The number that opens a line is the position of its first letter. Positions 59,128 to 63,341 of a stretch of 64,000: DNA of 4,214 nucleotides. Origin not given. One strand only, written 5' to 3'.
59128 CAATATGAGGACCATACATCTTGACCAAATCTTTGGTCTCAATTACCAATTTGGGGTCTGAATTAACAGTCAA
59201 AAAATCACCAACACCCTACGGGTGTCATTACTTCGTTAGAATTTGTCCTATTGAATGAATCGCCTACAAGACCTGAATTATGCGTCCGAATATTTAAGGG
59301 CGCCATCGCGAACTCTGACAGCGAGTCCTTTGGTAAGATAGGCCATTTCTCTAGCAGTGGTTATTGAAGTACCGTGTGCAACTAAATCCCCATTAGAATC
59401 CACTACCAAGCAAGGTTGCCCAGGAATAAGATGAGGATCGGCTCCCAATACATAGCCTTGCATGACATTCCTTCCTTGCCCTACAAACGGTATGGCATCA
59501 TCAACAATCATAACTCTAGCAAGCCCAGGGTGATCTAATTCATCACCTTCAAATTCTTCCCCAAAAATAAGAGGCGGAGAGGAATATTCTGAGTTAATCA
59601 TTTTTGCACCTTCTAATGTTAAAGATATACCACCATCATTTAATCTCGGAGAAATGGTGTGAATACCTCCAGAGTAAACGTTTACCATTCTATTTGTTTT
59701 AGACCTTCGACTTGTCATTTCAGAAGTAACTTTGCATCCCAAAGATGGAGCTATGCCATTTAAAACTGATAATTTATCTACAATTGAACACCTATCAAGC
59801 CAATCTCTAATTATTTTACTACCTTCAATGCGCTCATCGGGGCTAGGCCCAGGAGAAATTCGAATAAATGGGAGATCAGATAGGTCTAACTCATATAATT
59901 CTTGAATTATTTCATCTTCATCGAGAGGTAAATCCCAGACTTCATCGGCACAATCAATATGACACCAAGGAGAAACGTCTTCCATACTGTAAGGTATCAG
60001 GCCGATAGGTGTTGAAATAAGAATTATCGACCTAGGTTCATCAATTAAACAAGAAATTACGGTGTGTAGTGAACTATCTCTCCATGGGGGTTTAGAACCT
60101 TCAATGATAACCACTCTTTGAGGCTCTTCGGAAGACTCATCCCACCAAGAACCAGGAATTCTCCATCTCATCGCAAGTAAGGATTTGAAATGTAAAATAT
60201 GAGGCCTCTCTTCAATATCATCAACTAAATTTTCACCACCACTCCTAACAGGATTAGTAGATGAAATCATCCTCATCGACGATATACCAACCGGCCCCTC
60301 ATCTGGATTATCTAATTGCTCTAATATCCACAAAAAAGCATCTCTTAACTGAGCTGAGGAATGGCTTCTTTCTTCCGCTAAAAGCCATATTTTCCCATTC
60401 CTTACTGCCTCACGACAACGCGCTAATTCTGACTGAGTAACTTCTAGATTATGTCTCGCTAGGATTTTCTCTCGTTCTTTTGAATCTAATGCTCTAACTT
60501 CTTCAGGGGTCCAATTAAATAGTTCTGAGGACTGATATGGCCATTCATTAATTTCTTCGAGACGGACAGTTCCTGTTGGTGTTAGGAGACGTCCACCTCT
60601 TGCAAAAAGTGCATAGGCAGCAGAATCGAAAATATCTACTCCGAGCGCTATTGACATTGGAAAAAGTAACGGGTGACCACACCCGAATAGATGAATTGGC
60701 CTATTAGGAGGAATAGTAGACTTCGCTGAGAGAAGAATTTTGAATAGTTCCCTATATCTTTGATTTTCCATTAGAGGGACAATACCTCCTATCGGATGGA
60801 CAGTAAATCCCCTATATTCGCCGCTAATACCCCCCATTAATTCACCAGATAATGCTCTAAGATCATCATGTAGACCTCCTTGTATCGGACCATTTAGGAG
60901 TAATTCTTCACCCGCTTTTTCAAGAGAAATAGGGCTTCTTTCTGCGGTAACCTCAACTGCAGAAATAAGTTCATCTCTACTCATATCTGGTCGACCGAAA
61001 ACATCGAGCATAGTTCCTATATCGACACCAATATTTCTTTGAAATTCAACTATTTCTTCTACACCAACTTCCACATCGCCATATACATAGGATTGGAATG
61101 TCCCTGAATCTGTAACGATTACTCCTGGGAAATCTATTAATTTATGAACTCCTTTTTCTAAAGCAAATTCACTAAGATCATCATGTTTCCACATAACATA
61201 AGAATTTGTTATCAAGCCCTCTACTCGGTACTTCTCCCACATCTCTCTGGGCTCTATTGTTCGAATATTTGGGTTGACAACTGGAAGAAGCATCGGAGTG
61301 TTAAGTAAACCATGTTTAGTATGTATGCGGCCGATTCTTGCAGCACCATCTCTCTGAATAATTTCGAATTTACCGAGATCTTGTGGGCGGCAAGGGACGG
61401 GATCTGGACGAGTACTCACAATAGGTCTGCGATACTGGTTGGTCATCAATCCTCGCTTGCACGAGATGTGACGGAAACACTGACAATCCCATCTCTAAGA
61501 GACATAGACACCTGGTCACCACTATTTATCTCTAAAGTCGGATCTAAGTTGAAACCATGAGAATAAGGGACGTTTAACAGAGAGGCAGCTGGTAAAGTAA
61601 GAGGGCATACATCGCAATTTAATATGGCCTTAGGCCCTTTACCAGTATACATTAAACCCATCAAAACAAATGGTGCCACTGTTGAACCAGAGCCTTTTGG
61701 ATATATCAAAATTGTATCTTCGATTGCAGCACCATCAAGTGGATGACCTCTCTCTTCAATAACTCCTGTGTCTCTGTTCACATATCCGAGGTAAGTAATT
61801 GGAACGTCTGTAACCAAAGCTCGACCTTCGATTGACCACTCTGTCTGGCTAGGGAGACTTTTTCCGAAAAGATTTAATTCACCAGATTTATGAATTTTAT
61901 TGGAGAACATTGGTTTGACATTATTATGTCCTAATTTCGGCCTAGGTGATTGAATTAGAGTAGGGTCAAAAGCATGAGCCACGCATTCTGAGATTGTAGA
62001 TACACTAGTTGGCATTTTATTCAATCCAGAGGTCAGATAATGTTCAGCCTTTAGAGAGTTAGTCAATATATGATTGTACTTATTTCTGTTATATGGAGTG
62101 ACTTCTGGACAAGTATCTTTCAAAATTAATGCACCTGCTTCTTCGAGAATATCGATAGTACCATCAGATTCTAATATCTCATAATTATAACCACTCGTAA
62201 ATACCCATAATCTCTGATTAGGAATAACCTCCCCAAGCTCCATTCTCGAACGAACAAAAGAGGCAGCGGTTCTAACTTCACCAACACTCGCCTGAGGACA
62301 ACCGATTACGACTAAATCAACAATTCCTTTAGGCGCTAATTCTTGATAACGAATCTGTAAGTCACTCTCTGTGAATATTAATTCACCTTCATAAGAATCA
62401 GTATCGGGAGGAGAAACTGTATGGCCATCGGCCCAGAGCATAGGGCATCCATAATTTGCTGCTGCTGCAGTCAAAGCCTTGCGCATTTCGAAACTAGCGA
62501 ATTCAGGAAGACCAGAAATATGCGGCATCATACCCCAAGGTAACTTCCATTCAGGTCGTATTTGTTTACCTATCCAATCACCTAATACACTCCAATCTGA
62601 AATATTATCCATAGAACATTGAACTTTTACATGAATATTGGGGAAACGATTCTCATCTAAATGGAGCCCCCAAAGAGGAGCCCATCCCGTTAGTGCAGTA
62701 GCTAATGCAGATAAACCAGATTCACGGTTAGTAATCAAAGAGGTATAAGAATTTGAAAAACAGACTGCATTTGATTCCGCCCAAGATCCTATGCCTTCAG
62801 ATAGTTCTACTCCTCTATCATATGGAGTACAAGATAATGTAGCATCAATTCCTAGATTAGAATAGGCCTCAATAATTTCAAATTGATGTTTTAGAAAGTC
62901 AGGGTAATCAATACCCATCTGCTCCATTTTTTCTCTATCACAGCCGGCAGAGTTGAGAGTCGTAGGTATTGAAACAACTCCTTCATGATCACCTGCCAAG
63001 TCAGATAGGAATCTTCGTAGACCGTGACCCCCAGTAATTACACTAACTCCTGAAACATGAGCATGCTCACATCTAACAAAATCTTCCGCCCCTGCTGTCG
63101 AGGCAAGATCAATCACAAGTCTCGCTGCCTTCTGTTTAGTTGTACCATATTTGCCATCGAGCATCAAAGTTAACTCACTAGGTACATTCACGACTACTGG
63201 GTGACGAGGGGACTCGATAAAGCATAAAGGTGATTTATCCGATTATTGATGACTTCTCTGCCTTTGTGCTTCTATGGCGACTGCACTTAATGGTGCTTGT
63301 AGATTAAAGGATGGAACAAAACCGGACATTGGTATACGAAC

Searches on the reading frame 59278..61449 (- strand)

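Call 69: search_protein_families(library=pfam, proteins=[window:59278-61449:-], max_evalue=0.001)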
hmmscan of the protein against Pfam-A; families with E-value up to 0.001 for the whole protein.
window:59278-61449:- (723 aa): 3 families
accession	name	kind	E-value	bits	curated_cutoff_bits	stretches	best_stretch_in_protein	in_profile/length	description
PF01702.25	TGT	-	6.1e-65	220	26.3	1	35-364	2-354/357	Queuine tRNA-ribosyltransferase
PF01472.26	PUA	-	7.8e-11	42.2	24.8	1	645-715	2-72/74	PUA domain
PF14810.12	TGT_C2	-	9.4e-05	23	25.3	1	576-623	22-70/72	Patch-forming domain C2 of tRNA-guanine transglycosylase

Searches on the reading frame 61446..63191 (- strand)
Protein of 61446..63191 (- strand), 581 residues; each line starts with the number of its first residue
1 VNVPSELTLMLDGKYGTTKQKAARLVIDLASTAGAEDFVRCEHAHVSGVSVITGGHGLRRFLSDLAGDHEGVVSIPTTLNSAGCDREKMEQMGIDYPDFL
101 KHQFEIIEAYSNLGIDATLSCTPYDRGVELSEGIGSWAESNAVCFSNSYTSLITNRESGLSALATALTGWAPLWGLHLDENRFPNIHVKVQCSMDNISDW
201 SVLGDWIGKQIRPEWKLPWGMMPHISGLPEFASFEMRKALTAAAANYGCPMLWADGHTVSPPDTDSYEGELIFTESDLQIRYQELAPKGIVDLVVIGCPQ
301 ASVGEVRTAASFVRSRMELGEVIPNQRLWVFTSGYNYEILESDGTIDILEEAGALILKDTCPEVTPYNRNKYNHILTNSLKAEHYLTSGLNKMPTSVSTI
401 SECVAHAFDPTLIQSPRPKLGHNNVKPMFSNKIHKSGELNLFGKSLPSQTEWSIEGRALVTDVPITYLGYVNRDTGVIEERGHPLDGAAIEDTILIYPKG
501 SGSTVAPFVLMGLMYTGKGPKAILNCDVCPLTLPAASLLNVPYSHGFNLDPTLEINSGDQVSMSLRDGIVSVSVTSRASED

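Call 69: search_protein_families(library=pfam, proteins=[window:61446-63191:-], max_evalue=0.001)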
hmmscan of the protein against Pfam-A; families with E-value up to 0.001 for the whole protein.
window:61446-63191:- (581 aa): 2 families
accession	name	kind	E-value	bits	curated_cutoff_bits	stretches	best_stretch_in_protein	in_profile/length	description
PF04412.18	AcnX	-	1.4e-92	310.9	31.5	1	9-404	9-399/400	Aconitase X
PF01989.23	AcnX_swivel_put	-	8e-17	61.3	27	1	466-542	2-78/80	Aconitase X swivel domain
